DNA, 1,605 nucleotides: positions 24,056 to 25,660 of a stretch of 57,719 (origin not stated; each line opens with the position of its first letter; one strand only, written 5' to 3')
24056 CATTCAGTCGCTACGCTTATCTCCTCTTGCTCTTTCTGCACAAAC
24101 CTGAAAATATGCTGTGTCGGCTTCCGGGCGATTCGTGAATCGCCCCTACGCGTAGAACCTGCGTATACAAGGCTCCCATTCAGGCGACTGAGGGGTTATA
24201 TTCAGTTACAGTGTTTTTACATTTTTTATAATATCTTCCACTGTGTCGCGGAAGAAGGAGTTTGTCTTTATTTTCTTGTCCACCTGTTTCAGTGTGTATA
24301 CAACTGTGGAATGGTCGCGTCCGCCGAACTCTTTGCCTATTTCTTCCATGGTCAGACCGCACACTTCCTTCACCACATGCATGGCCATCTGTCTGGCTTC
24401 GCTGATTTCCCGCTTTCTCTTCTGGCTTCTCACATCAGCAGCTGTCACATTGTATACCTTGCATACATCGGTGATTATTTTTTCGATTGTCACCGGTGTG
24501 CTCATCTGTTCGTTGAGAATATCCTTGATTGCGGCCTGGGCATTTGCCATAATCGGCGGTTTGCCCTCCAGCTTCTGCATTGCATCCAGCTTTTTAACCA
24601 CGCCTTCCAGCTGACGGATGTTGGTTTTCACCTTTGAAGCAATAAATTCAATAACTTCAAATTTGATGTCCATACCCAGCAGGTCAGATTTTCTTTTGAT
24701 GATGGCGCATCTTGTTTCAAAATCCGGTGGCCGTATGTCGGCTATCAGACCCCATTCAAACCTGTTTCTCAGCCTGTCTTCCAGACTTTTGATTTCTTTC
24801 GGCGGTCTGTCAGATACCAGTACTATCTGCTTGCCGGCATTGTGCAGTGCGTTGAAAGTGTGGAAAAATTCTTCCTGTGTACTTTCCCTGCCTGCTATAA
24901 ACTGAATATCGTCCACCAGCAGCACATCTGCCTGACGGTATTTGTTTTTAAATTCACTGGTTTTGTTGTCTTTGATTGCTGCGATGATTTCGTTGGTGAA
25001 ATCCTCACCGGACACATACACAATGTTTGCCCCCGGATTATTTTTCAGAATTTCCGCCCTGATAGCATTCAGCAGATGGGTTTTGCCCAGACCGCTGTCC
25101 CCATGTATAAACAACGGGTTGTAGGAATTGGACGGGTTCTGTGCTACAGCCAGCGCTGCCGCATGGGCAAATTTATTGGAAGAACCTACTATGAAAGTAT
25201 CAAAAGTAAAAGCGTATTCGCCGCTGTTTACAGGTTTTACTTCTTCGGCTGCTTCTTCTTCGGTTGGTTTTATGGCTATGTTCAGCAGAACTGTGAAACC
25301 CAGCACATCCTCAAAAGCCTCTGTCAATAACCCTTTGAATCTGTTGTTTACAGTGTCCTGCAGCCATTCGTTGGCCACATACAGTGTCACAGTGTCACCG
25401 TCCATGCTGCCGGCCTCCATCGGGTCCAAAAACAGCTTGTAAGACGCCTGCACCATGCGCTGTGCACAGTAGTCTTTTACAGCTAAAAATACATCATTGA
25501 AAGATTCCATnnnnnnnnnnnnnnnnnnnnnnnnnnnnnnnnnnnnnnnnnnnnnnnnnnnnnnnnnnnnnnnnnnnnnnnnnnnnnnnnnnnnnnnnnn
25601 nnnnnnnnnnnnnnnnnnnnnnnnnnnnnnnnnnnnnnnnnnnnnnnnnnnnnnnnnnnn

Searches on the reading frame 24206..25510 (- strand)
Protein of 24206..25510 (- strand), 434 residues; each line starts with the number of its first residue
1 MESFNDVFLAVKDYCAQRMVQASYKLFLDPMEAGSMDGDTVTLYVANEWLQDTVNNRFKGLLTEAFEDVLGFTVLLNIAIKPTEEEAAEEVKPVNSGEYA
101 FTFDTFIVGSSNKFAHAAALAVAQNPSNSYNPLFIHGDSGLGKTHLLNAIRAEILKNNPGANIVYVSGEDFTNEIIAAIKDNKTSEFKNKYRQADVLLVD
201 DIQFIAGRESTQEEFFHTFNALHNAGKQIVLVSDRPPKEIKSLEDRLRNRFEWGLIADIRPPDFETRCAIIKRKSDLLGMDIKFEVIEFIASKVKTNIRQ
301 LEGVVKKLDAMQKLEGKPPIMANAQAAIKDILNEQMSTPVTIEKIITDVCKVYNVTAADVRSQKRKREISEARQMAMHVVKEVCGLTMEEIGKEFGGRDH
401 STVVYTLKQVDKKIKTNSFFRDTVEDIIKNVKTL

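Call 10: search_protein_families(library=pfam, proteins=[window:24206-25510:-])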
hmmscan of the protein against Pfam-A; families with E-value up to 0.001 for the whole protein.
window:24206-25510:- (434 aa): 11 families
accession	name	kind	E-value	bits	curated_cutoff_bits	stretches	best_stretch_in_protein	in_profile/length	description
PF00308.24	Bac_DnaA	-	6.9e-73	244.6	23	1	100-257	4-161/162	Bacterial DnaA ATPAse domain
PF08299.17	Bac_DnaA_C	-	1.3e-24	86.5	31.5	1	342-410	1-69/69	Bacterial dnaA protein helix-turn-helix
PF00004.35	AAA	-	1.3e-07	32.5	21.2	1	134-251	2-127/131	ATPase family associated with various cellular activities (AAA)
PF01695.23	IstB_IS21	-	1.3e-07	31.8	24.1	1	133-236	95-195/238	IstB-like ATP binding protein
PF11638.13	DnaA_N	-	2.6e-06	27.5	24.6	1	7-67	3-64/65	DnaA N-terminal domain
PF13191.12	AAA_16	-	9.5e-06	26.7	32.6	1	126-234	18-139/167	AAA ATPase domain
PF13401.12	AAA_22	-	1.3e-05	26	27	0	132-229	7-116/130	AAA domain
PF00910.28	RNA_helicase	-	2.7e-05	25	21.5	1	134-224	2-76/105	RNA helicase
PF13173.12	AAA_14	-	0.0001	22.8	27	1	131-226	3-88/129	AAA domain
PF01637.24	ATPase_2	-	0.00024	21.4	33.2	1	128-236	18-119/225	ATPase domain predominantly from Archaea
PF11348.13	DUF3150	-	0.00051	19.9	24.9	0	324-433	118-229/257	Protein of unknown function (DUF3150)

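Call 13: find_homologous_proteins(query=window:24209-25510:-, max_evalue=1e-30)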
Query window:24209-25510:- (434 aa): 8000 proteins with E <= 1e-30 among 8000 candidates; the best 120 are listed.
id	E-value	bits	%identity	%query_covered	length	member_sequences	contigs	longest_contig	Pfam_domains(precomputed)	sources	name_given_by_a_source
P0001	3.9e-284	960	100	100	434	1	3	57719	PF11638.14,PF01695.24,PF00308.25,PF08299.18,PF00004.36,PF13401.13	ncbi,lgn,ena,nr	ncbi:MAG: chromosomal replication initiator protein DnaA [Oscillospiraceae bacterium]|nr:chromosomal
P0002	2.5e-283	957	100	100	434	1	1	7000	PF11638.14,PF01695.24,PF00308.25,PF08299.18,PF00004.36,PF13401.13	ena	-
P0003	3.2e-281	950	99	100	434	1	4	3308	PF11638.14,PF01695.24,PF00308.25,PF08299.18,PF00004.36,PF13401.13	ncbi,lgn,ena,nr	ncbi:MAG: chromosomal replication initiator protein DnaA [Oscillospiraceae bacterium]|nr:chromosomal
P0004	5.8e-277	936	97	100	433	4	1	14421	PF11638.14,PF01695.24,PF00308.25,PF08299.18,PF00004.36,PF13401.13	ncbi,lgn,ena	-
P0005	3.5e-270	914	95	100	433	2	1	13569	PF11638.14,PF01695.24,PF00308.25,PF08299.18,PF00004.36,PF13401.13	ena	-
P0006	3.6e-265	898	94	100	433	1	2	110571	PF01695.24,PF00308.25,PF08299.18,PF00004.36,PF13401.13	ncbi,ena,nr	ncbi:MAG: chromosomal replication initiator protein DnaA [Oscillospiraceae bacterium]|nr:chromosomal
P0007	9.4e-237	804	82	100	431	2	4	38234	PF11638.14,PF01695.24,PF00308.25,PF08299.18,PF00910.29,PF00004.36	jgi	-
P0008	1.4e-233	793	81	100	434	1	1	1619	PF01695.24,PF00308.25,PF08299.18,PF00004.36,PF13401.13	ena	-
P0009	1.0e-230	784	79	100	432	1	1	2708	PF01695.24,PF00308.25,PF08299.18,PF00004.36,PF13401.13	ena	-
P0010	2.9e-230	783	79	100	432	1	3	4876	PF01695.24,PF00308.25,PF08299.18,PF00004.36,PF13401.13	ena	-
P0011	5.1e-230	782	79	100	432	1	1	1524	PF01695.24,PF00308.25,PF08299.18,PF00004.36,PF13401.13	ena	-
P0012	1.1e-229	781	79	100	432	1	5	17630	PF01695.24,PF00308.25,PF08299.18,PF00004.36,PF13401.13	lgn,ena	-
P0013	2.1e-229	780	79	100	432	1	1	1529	PF01695.24,PF00308.25,PF08299.18,PF00004.36,PF13401.13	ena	-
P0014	4.8e-229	779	79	100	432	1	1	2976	PF01695.24,PF00308.25,PF08299.18,PF00910.29,PF00004.36,PF13401.13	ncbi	-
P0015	7.3e-228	775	79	100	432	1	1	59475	PF01695.24,PF00308.25,PF08299.18,PF00004.36,PF13401.13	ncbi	-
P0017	3.2e-227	773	79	100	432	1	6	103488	PF01695.24,PF00308.25,PF08299.18,PF00004.36,PF13401.13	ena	-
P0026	6.1e-222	755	76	100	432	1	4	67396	PF13173.13,PF00308.25,PF08299.18,PF00910.29,PF00004.36,PF13401.13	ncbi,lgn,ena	-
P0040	2.6e-218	743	77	100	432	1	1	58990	PF13173.13,PF11638.14,PF00308.25,PF08299.18,PF00004.36,PF13401.13,PF01637.25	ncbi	-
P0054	3.0e-197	674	68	100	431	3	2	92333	PF00308.25,PF08299.18,PF00910.29,PF00004.36,PF13401.13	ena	-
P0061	7.3e-193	659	66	100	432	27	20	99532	PF11638.14,PF01695.24,PF00308.25,PF08299.18,PF00910.29,PF00004.36,PF13401.13,PF01637.25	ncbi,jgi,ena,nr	ncbi:MAG: chromosomal replication initiator protein DnaA [Ruminococcaceae bacterium]|nr:chromosomal 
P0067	1.5e-188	645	66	100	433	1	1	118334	PF01695.24,PF00308.25,PF08299.18,PF00004.36,PF13401.13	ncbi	-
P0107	6.7e-168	577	60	100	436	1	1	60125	PF11638.14,PF01695.24,PF00308.25,PF08299.18,PF00004.36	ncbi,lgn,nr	ncbi:MAG: chromosomal replication initiator protein DnaA [Pygmaiobacter massiliensis]|nr:chromosomal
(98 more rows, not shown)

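Call 27: find_related_loci(query=A1, collection=genome_contigs, flank=10000)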
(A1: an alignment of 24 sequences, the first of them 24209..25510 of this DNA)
Query A1 (434 aa) in genome_contigs; peptide patterns used: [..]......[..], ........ (x = any residue, [..] = any of these).
600 stretches matched a pattern (row limit reached: there are more); 599 encode a relative of the query (tblastn E <= 1e-3); the best 80 are kept; 80 distinct loci.
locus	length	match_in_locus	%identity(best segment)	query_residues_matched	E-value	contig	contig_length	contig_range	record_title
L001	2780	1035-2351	54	1-432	9e-161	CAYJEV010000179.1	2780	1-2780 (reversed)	MAG TPA_asm: uncultured Oscillospiraceae bacterium isolate ERP123703_co2_284 genome assembly, contig: NODE_28229_length_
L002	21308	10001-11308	54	1-433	2e-150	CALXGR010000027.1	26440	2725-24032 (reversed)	MAG: uncultured Clostridia bacterium isolate BRZ_BM__bin65 genome assembly, contig: BRZ_BM__NODE_2596_length_26440_cov_5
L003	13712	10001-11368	51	1-432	4e-150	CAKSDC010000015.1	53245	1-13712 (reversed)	MAG: uncultured Oscillospiraceae bacterium isolate REFINED_METABAT215_TOP10_CONTIGS_1500_ASSEMBLY_K77_MERGED__Hadza_PheC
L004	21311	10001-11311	53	1-432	3e-150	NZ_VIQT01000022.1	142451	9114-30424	Anaerotruncus colihominis strain JM4-15 12_Assembly.final.scaffolds_scaffold11.1, whole genome shotgun sequence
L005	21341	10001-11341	52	1-431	3e-150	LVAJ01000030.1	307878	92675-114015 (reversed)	MAG: Clostridiales bacterium Firm_04 _contig_371463, whole genome shotgun sequence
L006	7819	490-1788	52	1-432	2e-146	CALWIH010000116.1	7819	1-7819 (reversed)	MAG: uncultured Clostridia bacterium isolate BRZ_G__bin35 genome assembly, contig: BRZ_G__NODE_10713_length_7819_cov_10.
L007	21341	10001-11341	52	1-432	1e-146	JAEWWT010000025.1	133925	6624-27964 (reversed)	MAG: Bacillota bacterium isolate OH_SFB_11 k127_968961, whole genome shotgun sequence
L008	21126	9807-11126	53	1-432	2e-146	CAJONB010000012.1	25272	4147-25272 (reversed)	uncultured Ruminococcus sp. isolate Reindeer_2_mag_155 genome assembly, contig: scaffold_1902, whole genome shotgun sequ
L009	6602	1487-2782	52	3-432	2e-146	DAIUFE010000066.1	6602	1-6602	MAG TPA_asm: Caproicibacter sp. isolate CTOTU40123 NODE_6017_length_6602_cov_14.311746, whole genome shotgun sequence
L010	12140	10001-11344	51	1-432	4e-143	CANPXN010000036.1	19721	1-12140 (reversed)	MAG: uncultured Clostridia bacterium isolate Lapin-004__bin111 genome assembly, contig: Lapin-004__NODE_3462_length_1972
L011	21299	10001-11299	50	1-432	5e-143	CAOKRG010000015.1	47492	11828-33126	MAG TPA_asm: uncultured Oscillospiraceae bacterium isolate SRR17684628_bin.37_metawrap_v1.3_MAG genome assembly, contig:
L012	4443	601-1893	51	1-431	3e-144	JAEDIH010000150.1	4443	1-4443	MAG: Clostridiaceae bacterium isolate MAG157 NODE_18028_length_4443_cov_17.451003, whole genome shotgun sequence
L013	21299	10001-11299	51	1-432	6e-141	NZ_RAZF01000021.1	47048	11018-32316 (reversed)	Acutalibacter sp. 1XD8-33 Scaffold19_1, whole genome shotgun sequence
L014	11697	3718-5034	52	1-432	1e-140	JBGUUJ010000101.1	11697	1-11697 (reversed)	MAG: Ruminococcus sp. isolate fecal_MAG_49 fecal_MAG_49_contig_0101, whole genome shotgun sequence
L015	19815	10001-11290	50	1-432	2e-138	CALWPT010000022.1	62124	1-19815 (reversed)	MAG: uncultured Clostridia bacterium isolate E21__bin35 genome assembly, contig: E21__k127_9011043, whole genome shotgun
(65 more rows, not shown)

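Call 29: find_encoding_contigs(protein=P0015, flank=10000, max_places=2)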
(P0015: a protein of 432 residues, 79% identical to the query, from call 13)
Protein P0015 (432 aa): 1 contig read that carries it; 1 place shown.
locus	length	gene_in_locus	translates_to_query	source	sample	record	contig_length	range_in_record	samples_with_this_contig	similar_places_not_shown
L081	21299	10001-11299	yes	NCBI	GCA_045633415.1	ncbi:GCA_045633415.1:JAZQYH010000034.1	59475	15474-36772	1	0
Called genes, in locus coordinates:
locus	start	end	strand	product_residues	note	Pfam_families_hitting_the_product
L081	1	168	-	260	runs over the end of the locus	PF08331:QueG_DUF1730 (weak), PF13484:Fer4_16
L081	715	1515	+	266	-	-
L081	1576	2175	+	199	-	-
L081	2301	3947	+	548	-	-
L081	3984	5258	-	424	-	-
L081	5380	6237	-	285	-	-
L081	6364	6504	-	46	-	-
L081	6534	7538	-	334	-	PF14804:Jag_N, PF13083:KH_KhpA-B, PF01424:R3H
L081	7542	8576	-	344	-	PF02096:60KD_IMP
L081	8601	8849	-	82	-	PF01809:YidD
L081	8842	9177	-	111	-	PF00825:Ribonuclease_P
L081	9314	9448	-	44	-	PF00468:Ribosomal_L34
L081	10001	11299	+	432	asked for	PF00308:Bac_DnaA, PF01695:IstB_IS21 (weak), PF00004:AAA (weak), PF13401:AAA_22 (faint), PF08299:Bac_DnaA_C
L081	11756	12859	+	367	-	PF00712:DNA_pol3_beta, PF02767:DNA_pol3_beta_2, PF02768:DNA_pol3_beta_3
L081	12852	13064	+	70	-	PF13275:S4_2, PF01479:S4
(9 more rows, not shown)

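Call 30: find_encoding_contigs(protein=P0017, flank=10000, max_places=2)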
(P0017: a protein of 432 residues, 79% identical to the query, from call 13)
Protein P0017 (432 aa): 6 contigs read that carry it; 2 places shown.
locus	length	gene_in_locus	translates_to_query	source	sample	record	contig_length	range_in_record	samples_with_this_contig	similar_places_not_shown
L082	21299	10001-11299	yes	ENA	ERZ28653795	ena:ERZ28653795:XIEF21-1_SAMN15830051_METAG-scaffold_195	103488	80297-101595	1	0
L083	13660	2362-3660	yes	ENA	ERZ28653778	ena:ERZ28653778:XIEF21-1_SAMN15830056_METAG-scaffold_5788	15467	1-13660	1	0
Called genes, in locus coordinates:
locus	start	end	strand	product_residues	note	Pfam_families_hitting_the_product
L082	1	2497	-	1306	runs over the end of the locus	PF00873:ACR_tran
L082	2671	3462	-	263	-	PF08331:QueG_DUF1730, PF12838:Fer4_7 (faint), PF13484:Fer4_16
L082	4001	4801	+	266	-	PF03816:LytR_cpsA_psr (faint)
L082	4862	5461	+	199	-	-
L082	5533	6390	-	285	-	-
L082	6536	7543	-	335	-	-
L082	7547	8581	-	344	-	PF02096:60KD_IMP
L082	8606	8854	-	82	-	PF01809:YidD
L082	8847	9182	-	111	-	PF00825:Ribonuclease_P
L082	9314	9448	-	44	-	PF00468:Ribosomal_L34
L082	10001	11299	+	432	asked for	PF00308:Bac_DnaA, PF01695:IstB_IS21 (weak), PF00004:AAA (weak), PF13401:AAA_22 (faint), PF08299:Bac_DnaA_C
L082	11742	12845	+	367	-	PF00712:DNA_pol3_beta, PF02767:DNA_pol3_beta_2, PF02768:DNA_pol3_beta_3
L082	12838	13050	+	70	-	PF13275:S4_2, PF01479:S4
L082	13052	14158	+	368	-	PF02463:SMC_N, PF13175:AAA_15, PF13476:AAA_23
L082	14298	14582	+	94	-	PF01541:GIY-YIG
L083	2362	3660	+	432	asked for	PF00308:Bac_DnaA, PF01695:IstB_IS21 (weak), PF00004:AAA (weak), PF13401:AAA_22 (faint), PF08299:Bac_DnaA_C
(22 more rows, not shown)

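Call 31: find_encoding_contigs(protein=P0006, flank=10000, max_places=2)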
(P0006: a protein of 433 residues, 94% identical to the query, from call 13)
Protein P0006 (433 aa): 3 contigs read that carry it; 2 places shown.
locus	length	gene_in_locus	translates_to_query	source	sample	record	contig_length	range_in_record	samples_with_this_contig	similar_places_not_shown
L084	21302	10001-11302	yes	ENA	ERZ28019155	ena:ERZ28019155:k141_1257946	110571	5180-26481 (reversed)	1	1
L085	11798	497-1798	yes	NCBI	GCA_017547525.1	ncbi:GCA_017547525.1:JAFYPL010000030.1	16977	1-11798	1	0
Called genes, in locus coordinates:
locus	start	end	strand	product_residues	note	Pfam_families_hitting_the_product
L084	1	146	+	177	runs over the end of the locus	PF00300:His_Phos_1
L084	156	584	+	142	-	-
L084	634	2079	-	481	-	PF00939:Na_sulph_symp, PF03600:CitMHS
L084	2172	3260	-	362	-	PF01321:Creatinase_N, PF00557:Peptidase_M24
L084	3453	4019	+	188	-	PF13302:Acetyltransf_3, PF00583:Acetyltransf_1, PF13420:Acetyltransf_4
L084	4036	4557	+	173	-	PF13353:Fer4_12, PF04055:Radical_SAM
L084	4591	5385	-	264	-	PF08331:QueG_DUF1730, PF13187:Fer4_9 (faint), PF13484:Fer4_16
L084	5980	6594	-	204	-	-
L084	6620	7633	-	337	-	PF14804:Jag_N, PF13083:KH_KhpA-B, PF01424:R3H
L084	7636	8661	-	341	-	PF02096:60KD_IMP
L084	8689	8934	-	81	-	PF01809:YidD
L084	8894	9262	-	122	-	PF00825:Ribonuclease_P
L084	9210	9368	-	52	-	-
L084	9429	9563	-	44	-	PF00468:Ribosomal_L34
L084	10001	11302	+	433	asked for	PF01695:IstB_IS21 (weak), PF00308:Bac_DnaA, PF00004:AAA (weak), PF13401:AAA_22 (faint), PF08299:Bac_DnaA_C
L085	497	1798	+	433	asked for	PF01695:IstB_IS21 (weak), PF00308:Bac_DnaA, PF00004:AAA (weak), PF13401:AAA_22 (faint), PF08299:Bac_DnaA_C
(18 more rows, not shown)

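Call 32: find_encoding_contigs(protein=P0007, flank=10000, max_places=1)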
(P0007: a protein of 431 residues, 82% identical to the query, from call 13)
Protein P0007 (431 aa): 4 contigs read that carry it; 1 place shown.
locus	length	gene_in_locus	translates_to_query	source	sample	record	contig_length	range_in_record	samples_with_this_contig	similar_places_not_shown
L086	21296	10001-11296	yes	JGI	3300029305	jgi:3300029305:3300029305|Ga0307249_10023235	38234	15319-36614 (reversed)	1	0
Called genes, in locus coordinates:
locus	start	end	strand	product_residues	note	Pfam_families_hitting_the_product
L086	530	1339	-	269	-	PF01522:Polysacc_deac_1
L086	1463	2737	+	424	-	PF00768:Peptidase_S11, PF13354:Beta-lactamase2 (weak)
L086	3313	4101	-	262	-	PF08331:QueG_DUF1730, PF12838:Fer4_7 (faint), PF13187:Fer4_9 (faint), PF13237:Fer4_10 (faint), PF00037:Fer4 (faint), PF13484:Fer4_16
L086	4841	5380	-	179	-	-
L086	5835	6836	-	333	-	PF14804:Jag_N, PF13083:KH_KhpA-B, PF01424:R3H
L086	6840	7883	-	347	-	PF02096:60KD_IMP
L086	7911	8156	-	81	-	PF01809:YidD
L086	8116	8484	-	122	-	PF00825:Ribonuclease_P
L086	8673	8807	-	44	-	PF00468:Ribosomal_L34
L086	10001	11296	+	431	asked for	PF11638:DnaA_N (weak), PF01695:IstB_IS21 (weak), PF00308:Bac_DnaA, PF00004:AAA (weak), PF00910:RNA_helicase (faint), PF08299:Bac_DnaA_C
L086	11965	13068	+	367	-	PF00712:DNA_pol3_beta, PF02767:DNA_pol3_beta_2, PF02768:DNA_pol3_beta_3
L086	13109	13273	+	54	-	PF13275:S4_2, PF01479:S4 (weak)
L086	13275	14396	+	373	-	PF02463:SMC_N, PF13175:AAA_15, PF13476:AAA_23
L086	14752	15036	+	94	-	PF01541:GIY-YIG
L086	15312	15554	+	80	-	PF04025:RemA-like (weak)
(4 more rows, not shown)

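Call 33: find_encoding_contigs(protein=P0026, flank=10000, max_places=1)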
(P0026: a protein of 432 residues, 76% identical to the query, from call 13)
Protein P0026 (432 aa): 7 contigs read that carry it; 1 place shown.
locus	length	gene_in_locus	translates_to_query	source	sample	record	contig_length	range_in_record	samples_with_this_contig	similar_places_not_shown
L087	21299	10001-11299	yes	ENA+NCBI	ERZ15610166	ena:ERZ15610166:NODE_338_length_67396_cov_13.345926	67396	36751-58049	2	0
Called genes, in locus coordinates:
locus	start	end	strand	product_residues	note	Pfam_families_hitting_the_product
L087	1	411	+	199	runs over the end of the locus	-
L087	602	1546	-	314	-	PF01156:IU_nuc_hydro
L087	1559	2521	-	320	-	PF01156:IU_nuc_hydro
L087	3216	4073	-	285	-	-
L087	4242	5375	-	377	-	PF01594:AI-2E_transport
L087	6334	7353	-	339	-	PF14804:Jag_N, PF13083:KH_KhpA-B, PF01424:R3H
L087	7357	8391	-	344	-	PF02096:60KD_IMP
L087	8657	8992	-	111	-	PF00825:Ribonuclease_P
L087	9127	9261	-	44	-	PF00468:Ribosomal_L34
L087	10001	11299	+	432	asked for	PF00308:Bac_DnaA, PF00004:AAA, PF00910:RNA_helicase (faint), PF13173:AAA_14 (weak), PF13401:AAA_22 (faint), PF08299:Bac_DnaA_C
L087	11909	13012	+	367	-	PF00712:DNA_pol3_beta, PF02767:DNA_pol3_beta_2, PF02768:DNA_pol3_beta_3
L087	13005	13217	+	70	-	PF13275:S4_2, PF01479:S4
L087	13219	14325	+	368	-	PF02463:SMC_N, PF13175:AAA_15, PF13476:AAA_23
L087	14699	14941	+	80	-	-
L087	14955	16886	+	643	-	PF02518:HATPase_c, PF00204:DNA_gyraseB, PF01751:Toprim, PF00986:DNA_gyraseB_C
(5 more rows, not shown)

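Call 34: find_encoding_contigs(protein=P0040, flank=10000, max_places=1)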
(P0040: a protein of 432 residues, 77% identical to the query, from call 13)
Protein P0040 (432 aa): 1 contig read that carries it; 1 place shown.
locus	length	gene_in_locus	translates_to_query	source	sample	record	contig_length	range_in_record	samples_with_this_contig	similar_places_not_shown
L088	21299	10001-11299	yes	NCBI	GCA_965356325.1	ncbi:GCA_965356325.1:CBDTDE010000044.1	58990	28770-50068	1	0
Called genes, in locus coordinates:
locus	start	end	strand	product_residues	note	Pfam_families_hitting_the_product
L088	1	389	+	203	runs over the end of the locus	PF19700:DUF6198 (weak), PF02588:YitT_membrane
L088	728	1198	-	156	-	-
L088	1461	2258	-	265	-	PF08331:QueG_DUF1730, PF25160:LdpA_Fe-S-bd (faint), PF00037:Fer4 (faint), PF13484:Fer4_16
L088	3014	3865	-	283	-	-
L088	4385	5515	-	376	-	PF01594:AI-2E_transport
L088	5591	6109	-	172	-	PF14317:YcxB (weak)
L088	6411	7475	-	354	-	-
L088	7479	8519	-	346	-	PF02096:60KD_IMP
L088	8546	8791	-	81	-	PF01809:YidD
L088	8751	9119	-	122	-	PF00825:Ribonuclease_P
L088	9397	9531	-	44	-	PF00468:Ribosomal_L34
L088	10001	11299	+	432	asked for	PF11638:DnaA_N, PF00308:Bac_DnaA, PF00004:AAA, PF01637:ATPase_2 (weak), PF13173:AAA_14 (weak), PF13401:AAA_22 (faint), PF08299:Bac_DnaA_C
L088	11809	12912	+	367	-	PF00712:DNA_pol3_beta, PF02767:DNA_pol3_beta_2, PF02768:DNA_pol3_beta_3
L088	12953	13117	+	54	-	PF01479:S4 (weak), PF13275:S4_2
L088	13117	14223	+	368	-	PF02463:SMC_N, PF13175:AAA_15, PF13476:AAA_23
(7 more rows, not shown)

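Call 35: find_encoding_contigs(protein=P0054, flank=10000, max_places=1)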
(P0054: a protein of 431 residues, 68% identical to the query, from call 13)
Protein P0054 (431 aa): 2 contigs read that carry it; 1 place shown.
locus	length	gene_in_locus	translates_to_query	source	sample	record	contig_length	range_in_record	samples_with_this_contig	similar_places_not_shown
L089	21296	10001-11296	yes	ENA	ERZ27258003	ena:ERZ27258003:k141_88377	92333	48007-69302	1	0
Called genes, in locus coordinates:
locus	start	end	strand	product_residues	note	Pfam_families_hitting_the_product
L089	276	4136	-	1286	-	PF00873:ACR_tran, PF03176:MMPL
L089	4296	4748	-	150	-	PF00383:dCMP_cyt_deam_1, PF14437:MafB19-deam, PF14439:Bd3614-deam (weak)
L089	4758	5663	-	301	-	PF02517:Rce1-like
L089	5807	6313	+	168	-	PF06081:ArAE_1, PF13515:FUSC_2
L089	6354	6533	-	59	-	-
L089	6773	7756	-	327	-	PF14804:Jag_N, PF13083:KH_KhpA-B, PF01424:R3H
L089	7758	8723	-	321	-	PF02096:60KD_IMP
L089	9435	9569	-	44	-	PF00468:Ribosomal_L34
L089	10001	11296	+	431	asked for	PF00308:Bac_DnaA, PF00004:AAA (weak), PF00910:RNA_helicase (weak), PF13401:AAA_22 (faint), PF08299:Bac_DnaA_C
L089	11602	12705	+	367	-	PF00712:DNA_pol3_beta, PF02767:DNA_pol3_beta_2, PF02768:DNA_pol3_beta_3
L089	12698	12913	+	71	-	PF13275:S4_2, PF01479:S4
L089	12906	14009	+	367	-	PF02463:SMC_N, PF13175:AAA_15, PF13476:AAA_23, PF13304:AAA_21 (faint)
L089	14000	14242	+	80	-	PF04025:RemA-like (weak)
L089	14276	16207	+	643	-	PF02518:HATPase_c, PF00204:DNA_gyraseB, PF01751:Toprim, PF00986:DNA_gyraseB_C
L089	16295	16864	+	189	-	-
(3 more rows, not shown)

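Call 36: find_encoding_contigs(protein=P0061, flank=10000, max_places=1)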
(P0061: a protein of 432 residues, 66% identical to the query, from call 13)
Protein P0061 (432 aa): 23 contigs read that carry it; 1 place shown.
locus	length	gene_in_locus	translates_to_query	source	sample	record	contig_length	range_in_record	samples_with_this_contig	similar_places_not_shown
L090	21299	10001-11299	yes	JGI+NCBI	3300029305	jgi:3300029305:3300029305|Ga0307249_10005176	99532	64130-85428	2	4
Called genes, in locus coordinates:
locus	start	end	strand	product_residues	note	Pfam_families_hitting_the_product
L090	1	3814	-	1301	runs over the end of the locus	PF00873:ACR_tran, PF03176:MMPL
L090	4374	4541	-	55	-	-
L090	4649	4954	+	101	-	-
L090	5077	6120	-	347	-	PF14804:Jag_N, PF13083:KH_KhpA-B, PF01424:R3H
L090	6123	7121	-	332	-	PF02096:60KD_IMP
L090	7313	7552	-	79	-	PF01809:YidD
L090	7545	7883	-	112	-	PF00825:Ribonuclease_P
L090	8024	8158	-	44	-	PF00468:Ribosomal_L34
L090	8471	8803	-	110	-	PF01337:Barstar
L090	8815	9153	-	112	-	PF01337:Barstar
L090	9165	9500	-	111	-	PF01337:Barstar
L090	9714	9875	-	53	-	-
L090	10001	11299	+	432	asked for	PF11638:DnaA_N (weak), PF00308:Bac_DnaA, PF01637:ATPase_2 (weak), PF01695:IstB_IS21 (faint), PF00004:AAA, PF00910:RNA_helicase (weak), PF13401:AAA_22 (faint), PF08299:Bac_DnaA_C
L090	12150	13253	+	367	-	PF00712:DNA_pol3_beta, PF02767:DNA_pol3_beta_2, PF02768:DNA_pol3_beta_3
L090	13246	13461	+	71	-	PF13275:S4_2, PF01479:S4 (weak)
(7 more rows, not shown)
